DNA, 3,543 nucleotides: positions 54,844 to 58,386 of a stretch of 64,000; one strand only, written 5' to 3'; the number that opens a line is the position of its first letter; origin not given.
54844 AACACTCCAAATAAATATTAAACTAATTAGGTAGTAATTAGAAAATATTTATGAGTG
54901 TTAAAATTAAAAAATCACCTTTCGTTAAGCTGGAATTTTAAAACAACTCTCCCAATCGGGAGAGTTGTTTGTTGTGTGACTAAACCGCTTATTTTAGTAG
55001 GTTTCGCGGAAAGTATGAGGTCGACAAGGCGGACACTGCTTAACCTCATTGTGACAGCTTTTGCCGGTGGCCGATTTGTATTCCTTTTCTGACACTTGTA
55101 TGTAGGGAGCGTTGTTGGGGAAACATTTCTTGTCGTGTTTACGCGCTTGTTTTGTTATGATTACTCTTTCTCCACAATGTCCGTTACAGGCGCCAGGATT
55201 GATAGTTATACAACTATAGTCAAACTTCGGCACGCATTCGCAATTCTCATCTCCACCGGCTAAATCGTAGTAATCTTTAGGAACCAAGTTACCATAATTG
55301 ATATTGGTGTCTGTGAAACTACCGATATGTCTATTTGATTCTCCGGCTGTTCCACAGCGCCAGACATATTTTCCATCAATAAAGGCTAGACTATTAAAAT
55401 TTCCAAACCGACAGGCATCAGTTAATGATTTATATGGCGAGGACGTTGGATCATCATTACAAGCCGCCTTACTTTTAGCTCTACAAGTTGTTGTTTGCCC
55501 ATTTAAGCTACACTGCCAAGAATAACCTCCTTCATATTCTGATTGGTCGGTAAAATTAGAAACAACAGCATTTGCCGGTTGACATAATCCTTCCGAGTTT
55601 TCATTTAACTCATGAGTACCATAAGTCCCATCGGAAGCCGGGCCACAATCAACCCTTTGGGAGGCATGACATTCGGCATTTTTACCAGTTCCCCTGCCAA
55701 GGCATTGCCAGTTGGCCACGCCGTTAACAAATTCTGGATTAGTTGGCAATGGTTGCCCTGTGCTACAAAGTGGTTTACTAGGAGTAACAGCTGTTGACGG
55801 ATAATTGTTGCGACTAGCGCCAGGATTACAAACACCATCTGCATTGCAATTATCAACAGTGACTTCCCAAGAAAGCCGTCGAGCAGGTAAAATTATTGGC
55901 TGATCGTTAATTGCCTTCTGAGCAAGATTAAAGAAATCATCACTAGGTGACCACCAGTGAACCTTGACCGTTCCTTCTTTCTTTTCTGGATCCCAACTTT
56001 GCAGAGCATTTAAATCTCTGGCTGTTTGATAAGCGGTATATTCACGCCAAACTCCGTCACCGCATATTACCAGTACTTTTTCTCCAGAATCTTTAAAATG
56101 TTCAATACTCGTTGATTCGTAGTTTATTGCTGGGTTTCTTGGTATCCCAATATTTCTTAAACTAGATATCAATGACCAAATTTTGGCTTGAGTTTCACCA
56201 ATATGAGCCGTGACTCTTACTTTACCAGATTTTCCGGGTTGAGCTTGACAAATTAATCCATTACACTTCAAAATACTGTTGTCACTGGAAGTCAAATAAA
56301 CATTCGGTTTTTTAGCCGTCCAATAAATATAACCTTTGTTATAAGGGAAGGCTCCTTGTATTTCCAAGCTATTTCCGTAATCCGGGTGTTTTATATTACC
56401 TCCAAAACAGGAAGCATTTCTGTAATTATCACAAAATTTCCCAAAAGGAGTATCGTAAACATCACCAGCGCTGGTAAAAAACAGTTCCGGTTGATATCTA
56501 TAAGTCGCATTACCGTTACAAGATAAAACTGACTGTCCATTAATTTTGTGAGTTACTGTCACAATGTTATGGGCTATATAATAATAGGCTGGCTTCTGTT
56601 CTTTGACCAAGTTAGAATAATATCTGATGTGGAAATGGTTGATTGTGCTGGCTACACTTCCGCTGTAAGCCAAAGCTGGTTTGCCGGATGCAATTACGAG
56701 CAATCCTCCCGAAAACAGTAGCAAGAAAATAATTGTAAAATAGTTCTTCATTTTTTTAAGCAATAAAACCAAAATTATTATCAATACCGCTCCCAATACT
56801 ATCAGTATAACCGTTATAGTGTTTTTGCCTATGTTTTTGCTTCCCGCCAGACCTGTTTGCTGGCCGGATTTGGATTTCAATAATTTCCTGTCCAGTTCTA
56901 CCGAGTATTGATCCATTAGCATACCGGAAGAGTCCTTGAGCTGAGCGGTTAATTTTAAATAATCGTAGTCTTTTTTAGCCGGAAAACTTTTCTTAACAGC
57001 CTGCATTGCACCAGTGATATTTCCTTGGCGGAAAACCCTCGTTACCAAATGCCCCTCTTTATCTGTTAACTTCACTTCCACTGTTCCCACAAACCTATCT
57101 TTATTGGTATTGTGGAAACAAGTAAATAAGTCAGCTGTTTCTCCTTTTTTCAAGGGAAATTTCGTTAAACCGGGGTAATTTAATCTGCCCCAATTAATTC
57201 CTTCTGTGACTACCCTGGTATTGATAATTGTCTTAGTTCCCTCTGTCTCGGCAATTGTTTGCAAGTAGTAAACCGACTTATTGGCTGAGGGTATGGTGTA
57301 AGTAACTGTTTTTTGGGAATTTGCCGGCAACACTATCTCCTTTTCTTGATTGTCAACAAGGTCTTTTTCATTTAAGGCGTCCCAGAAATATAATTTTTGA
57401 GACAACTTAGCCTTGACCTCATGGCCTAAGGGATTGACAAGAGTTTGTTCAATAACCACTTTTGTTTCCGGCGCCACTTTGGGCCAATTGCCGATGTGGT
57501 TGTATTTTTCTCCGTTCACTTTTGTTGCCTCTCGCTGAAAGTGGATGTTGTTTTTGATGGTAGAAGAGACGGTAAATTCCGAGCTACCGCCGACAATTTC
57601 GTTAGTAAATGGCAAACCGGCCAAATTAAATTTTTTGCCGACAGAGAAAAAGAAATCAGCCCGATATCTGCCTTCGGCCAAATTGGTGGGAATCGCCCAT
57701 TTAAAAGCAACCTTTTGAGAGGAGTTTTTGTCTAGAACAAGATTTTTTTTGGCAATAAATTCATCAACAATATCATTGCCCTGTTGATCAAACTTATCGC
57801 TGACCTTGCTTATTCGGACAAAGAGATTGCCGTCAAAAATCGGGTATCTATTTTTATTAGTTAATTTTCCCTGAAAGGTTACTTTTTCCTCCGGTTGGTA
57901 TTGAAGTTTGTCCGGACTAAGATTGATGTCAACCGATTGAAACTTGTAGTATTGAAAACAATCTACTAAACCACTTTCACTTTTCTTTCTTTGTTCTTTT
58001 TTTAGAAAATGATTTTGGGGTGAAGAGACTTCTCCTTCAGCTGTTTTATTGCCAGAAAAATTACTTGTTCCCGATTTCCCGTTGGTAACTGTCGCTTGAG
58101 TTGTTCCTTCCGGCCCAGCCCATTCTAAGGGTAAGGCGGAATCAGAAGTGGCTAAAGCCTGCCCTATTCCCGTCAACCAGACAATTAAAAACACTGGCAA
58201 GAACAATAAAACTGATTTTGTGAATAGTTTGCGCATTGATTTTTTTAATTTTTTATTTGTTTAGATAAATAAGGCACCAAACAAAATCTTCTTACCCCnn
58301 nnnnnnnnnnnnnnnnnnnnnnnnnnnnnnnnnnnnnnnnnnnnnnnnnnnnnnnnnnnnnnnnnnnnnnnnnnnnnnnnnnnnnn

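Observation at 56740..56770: The 1080-aa ORF is probably two genes fused at an A7 homopolymer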

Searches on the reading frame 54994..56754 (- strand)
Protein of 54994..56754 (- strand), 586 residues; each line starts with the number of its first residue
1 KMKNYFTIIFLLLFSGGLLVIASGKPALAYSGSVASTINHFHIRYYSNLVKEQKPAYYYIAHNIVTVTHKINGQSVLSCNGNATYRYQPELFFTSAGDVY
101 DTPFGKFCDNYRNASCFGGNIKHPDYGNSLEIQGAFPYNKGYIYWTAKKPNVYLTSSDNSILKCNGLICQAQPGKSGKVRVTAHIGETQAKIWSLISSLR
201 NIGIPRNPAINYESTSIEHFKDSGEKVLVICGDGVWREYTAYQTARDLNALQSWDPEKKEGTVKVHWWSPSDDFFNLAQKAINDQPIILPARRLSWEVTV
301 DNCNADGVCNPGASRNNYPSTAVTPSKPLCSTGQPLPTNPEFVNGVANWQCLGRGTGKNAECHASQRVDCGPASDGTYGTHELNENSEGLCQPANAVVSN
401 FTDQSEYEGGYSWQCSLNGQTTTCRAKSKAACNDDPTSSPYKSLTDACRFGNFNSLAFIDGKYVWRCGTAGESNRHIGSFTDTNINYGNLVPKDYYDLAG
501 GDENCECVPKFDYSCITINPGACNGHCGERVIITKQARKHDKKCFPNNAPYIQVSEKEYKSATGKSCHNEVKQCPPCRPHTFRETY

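Call 3: search_protein_families(library=pfam, proteins=[window:54994-56754:-], max_evalue=0.1)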
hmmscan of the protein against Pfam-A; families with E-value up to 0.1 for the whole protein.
window:54994-56754:- (586 aa): 0 families

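Call 38: search_protein_families(library=ncbifam, proteins=[window:54997-56751:-], max_evalue=0.01)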
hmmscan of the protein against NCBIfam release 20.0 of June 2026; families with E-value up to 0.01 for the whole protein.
window:54997-56751:- (585 aa): 0 families

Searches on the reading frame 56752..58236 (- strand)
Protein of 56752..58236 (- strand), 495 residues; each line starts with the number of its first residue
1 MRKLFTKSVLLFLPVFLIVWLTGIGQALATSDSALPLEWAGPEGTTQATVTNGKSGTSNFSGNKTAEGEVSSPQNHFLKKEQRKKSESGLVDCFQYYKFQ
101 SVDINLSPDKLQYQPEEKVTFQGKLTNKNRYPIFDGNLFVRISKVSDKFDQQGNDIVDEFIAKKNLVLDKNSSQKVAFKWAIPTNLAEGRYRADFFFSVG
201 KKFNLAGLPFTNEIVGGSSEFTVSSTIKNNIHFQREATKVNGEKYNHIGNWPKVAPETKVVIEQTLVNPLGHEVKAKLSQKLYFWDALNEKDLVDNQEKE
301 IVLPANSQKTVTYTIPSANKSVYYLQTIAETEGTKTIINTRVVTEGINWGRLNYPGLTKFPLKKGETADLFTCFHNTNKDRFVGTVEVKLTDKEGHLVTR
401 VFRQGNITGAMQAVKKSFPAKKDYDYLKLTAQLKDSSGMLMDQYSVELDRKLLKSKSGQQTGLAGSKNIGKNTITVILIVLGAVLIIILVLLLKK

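Call 3: search_protein_families(library=pfam, proteins=[window:56755-58236:-], max_evalue=0.1)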
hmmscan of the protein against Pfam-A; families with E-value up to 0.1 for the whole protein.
window:56755-58236:- (494 aa): 2 families
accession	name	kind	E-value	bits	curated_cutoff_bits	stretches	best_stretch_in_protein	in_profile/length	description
PF06030.18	WxLIP_PGBD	-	0.0013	19.2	27.3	0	291-317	78-104/121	WxL Interacting Protein, peptidoglycan binding domain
PF11906.13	DUF3426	-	0.031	14.8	27.7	0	385-423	87-126/147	Protein of unknown function (DUF3426)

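Call 38: search_protein_families(library=ncbifam, proteins=[window:56752-58236:-], max_evalue=0.01)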
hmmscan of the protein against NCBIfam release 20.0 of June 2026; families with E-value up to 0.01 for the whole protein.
window:56752-58236:- (495 aa): 0 families
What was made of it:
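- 56857..57975 (-): Conserved N-domain, residues 88-460: all-β, several β-sandwich (MG/Ig-like) modules; the family-defining region. No Pfam or NCBIfam family (calls 3, 38).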

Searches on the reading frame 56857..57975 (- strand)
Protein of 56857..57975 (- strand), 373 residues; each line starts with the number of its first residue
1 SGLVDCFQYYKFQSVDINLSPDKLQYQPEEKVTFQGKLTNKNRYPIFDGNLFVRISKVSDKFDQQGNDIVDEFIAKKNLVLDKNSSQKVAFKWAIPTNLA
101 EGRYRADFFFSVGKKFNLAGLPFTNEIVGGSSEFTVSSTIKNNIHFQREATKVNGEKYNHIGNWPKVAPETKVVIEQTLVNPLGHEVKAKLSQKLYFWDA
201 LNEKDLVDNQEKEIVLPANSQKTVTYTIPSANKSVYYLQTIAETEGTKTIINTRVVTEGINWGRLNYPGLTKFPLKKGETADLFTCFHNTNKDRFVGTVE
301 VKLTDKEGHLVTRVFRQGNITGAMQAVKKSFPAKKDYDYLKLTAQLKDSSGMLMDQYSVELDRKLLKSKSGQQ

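Call 50: search_protein_representatives(protein=window:56857-57975:-)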
Query: 373 residues. Proteins with E-value up to 0.001 (for the whole library): 1009; up to 1e-10: 880; up to 1e-30: 525. The best 150 are listed.
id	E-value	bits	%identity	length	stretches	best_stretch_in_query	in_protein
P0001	6.3e-247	834.8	100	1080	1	1-373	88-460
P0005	3.0e-108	378.6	47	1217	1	4-361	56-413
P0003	7.0e-108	377.5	45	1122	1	4-364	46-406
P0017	9.2e-107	373.8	47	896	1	4-362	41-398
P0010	1.5e-105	369.8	48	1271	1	4-362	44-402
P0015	1.5e-105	369.8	46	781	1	4-367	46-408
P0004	1.0e-104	367.1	45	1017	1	4-362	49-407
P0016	1.8e-103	363.0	46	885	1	4-367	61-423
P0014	3.3e-101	355.5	47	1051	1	5-363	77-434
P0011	3.8e-101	355.3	46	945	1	3-364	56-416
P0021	2.4e-100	352.7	45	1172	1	3-367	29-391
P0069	8.4e-100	350.9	46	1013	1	4-370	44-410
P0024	1.2e-99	350.4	46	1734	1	4-368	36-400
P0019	5.6e-99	348.2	46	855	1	2-363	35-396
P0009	5.7e-99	348.2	43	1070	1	4-362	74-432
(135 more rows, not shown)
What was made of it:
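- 56857..57975 (-): 1009 cluster representatives at E <= 1e-3 (call 50).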
